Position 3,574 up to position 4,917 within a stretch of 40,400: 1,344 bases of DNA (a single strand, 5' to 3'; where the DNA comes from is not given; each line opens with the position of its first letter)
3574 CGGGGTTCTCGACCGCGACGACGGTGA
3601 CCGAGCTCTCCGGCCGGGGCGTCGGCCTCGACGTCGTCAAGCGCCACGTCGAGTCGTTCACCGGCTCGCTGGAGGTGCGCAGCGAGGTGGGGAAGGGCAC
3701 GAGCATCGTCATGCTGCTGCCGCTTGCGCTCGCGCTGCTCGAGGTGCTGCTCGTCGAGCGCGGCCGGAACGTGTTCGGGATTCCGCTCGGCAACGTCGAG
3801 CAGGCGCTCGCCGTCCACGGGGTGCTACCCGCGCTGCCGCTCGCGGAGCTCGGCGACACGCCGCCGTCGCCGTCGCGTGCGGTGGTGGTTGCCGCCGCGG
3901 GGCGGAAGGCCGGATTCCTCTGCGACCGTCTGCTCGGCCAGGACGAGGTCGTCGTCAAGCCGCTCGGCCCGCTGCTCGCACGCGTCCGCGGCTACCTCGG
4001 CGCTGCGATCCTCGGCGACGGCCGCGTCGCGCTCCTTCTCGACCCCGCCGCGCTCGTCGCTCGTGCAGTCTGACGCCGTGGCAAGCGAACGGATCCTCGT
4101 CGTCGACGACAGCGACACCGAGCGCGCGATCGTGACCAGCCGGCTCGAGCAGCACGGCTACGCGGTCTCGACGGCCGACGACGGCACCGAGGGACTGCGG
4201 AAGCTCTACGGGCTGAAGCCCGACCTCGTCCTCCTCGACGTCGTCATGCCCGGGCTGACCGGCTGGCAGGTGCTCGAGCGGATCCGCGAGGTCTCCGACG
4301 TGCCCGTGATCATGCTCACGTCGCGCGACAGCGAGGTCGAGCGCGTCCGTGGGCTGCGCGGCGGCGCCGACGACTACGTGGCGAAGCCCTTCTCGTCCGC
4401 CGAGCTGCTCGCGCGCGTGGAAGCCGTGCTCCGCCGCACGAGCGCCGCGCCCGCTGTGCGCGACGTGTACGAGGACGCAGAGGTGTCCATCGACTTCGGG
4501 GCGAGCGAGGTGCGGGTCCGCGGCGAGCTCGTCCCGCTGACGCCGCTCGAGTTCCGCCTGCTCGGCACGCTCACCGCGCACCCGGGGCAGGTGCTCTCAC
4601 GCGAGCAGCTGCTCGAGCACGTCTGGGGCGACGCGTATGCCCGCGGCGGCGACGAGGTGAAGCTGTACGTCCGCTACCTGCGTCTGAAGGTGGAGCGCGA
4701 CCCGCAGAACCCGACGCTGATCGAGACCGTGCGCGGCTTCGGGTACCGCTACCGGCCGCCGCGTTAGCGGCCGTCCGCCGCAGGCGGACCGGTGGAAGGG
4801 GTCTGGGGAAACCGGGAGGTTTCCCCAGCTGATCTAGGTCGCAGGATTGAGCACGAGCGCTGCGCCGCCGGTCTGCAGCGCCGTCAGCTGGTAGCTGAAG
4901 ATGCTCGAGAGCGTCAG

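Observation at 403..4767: Che-like signalling module wired to an OmpR-type transcription factor, with a methylesterase-less CheB receiver and no CheY/CheR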

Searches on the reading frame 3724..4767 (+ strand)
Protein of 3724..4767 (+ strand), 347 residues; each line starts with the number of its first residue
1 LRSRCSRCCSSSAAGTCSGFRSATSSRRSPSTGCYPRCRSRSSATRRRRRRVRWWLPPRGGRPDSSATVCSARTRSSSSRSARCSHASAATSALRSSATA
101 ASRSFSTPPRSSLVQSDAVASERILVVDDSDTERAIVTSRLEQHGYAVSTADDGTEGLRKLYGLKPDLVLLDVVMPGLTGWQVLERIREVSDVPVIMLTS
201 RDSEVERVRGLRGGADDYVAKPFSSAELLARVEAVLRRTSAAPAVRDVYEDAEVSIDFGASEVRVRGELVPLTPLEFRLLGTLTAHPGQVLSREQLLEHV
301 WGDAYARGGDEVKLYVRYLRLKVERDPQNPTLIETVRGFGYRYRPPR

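Call 3: search_protein_families(library=pfam, proteins=[window:3724-4767:+], max_evalue=0.01)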
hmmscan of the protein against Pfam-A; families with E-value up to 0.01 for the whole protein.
window:3724-4767:+ (347 aa): 2 families
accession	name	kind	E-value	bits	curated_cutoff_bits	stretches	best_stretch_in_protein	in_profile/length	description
PF00072.30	Response_reg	-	5.9e-29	100.9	30.2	1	124-233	1-111/111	Response regulator receiver domain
PF00486.34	Trans_reg_C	-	5.3e-24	84.5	26.2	1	268-342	2-76/77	Transcriptional regulatory protein, C terminal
